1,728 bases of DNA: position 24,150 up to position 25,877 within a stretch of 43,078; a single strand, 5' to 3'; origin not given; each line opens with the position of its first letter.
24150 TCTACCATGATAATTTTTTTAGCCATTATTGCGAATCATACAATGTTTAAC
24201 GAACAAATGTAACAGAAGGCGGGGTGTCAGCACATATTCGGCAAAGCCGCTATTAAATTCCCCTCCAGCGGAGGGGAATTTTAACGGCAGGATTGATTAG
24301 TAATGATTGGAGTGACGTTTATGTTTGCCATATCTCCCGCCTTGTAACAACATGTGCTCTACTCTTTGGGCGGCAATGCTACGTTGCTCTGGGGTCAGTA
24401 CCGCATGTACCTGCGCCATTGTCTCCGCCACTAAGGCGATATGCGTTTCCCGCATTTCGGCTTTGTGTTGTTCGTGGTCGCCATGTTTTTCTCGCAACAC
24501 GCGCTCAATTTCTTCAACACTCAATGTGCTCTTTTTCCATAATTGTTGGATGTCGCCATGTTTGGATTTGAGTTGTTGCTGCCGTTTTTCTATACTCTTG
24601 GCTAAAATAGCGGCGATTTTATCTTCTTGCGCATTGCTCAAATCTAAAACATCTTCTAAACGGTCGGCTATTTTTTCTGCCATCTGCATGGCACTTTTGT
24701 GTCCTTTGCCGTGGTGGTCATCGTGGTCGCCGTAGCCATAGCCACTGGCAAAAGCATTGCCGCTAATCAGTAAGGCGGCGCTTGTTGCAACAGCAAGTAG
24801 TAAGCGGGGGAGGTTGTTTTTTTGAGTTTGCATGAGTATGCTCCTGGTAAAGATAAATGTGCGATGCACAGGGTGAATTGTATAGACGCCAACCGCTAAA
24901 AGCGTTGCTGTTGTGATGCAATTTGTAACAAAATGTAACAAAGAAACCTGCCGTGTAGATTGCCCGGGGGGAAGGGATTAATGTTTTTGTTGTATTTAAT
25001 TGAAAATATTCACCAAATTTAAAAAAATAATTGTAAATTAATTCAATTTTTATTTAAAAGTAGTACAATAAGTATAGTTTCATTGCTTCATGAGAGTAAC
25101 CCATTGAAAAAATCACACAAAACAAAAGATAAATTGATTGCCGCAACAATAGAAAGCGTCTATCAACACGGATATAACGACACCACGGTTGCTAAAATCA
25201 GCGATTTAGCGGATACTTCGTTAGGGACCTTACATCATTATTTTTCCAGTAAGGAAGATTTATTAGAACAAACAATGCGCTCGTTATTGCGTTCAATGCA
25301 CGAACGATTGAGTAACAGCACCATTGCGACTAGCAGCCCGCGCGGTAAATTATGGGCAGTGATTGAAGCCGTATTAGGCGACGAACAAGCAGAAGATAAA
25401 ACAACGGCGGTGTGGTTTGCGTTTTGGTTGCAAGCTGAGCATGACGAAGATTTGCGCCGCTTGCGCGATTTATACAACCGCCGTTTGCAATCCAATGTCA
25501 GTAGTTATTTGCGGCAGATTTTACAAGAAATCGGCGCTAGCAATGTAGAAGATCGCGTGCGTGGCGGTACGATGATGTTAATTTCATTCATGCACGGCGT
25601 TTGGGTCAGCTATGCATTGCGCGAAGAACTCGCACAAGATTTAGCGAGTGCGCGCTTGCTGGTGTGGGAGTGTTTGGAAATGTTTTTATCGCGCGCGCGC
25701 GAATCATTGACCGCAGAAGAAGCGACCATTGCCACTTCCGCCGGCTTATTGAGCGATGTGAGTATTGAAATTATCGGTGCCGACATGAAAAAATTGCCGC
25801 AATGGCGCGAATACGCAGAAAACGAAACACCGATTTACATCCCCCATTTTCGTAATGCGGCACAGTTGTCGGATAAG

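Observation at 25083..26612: Complete BetI-like TetR repressor fused in frame to a divergent MetF-like methylene-THF reductase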

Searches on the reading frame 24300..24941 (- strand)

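Call 3: search_protein_families(library=pfam, proteins=[window:24300-24941:-], max_evalue=0.1)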
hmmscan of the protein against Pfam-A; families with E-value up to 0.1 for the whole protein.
window:24300-24941:- (214 aa): 3 families
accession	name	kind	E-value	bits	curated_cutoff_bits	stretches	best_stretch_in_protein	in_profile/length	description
PF07813.17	LTXXQ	-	7e-05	23.9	24.3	1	92-192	6-98/100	LTXXQ motif family protein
PF13801.11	Metal_resist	-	0.011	16.4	29.2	1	49-187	3-123/125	Heavy-metal resistance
PF24283.1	DUF7471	-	0.058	13.9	27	0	19-88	6-75/86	Family of unknown function (DUF7471)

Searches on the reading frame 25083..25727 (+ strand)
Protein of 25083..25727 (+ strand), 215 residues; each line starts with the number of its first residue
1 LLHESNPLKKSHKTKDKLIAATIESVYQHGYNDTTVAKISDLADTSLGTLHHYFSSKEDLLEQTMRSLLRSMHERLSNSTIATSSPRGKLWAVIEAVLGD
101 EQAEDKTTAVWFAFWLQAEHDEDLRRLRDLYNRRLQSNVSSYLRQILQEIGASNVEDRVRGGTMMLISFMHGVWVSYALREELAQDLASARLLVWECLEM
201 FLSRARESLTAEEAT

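Call 45: search_solved_structures(query=window:25083-25727:+, max_evalue=0.000001, show_alignments=1)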
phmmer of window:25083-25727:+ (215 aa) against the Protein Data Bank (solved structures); distinct sequences matched with E-value up to 0.000001: 3.
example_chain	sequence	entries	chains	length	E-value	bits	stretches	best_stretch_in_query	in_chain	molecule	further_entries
3e7q_A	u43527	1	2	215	1.8e-10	44.2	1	13-179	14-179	transcriptional regulator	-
3crj_A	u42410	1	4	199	1.4e-07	34.8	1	16-122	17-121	Transcription regulator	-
2np5_A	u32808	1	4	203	3.3e-07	33.6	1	12-156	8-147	Transcriptional regulator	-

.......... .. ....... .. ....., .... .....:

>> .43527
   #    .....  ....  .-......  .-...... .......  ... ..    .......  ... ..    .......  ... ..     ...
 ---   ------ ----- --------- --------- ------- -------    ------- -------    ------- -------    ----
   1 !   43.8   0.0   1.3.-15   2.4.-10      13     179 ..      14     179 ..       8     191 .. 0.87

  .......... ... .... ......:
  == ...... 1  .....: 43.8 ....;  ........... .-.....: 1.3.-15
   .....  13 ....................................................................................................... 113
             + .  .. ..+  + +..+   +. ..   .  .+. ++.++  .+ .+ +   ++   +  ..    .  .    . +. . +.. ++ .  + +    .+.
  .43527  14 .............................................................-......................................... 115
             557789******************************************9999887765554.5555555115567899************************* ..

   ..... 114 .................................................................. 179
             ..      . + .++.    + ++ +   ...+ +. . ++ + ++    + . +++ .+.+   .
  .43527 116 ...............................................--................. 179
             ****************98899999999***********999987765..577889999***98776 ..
